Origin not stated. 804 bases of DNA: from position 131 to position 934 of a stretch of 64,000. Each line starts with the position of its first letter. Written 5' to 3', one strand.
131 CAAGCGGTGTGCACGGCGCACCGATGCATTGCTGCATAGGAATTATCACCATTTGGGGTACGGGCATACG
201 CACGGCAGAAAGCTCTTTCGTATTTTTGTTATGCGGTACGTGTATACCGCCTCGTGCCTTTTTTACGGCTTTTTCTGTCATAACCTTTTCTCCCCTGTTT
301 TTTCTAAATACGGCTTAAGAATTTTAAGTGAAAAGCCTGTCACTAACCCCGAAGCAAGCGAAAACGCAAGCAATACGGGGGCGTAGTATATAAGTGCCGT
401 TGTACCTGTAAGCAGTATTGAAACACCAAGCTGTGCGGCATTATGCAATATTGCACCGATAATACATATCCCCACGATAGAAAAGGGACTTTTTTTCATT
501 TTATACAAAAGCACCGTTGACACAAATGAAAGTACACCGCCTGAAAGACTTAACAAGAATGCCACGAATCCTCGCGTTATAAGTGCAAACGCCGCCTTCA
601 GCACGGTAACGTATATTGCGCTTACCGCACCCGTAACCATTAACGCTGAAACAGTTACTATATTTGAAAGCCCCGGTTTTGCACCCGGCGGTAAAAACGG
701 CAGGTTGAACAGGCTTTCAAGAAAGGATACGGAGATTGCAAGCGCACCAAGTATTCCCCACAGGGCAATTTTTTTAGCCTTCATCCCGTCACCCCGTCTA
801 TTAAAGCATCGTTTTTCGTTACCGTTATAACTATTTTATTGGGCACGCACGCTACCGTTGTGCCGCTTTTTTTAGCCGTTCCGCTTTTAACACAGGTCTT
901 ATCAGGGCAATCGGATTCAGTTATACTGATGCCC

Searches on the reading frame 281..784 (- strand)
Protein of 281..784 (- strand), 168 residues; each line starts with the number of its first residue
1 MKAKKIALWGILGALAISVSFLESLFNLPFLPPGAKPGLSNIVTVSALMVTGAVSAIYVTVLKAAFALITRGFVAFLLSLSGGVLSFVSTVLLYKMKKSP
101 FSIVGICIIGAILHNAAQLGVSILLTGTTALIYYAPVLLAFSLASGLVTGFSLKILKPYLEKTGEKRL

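Call 59: search_protein_families(library=padloc, alignment_id=A4, max_evalue=1e-8)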
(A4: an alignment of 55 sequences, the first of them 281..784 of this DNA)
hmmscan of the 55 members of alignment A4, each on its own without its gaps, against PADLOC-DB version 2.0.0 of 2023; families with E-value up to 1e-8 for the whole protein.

A. member 1, window:281-784:- (168 aa): 0 families

B. families by the number of members that match (of 55 scanned): 7 families
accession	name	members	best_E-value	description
PDLC04135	mad3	2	2.4e-26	mads_3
PDLC02203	MzaA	1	7.4e-18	-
PDLC04133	mad1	1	1.5e-12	mads_1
PDLC04140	mad8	1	3.2e-11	mads_8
PDLC02012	SAVED5--SAVED_TIR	1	4.4e-09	-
PDLC02980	AriA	1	5.5e-09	-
PDLC04734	PDC-M62A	1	9.4e-09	-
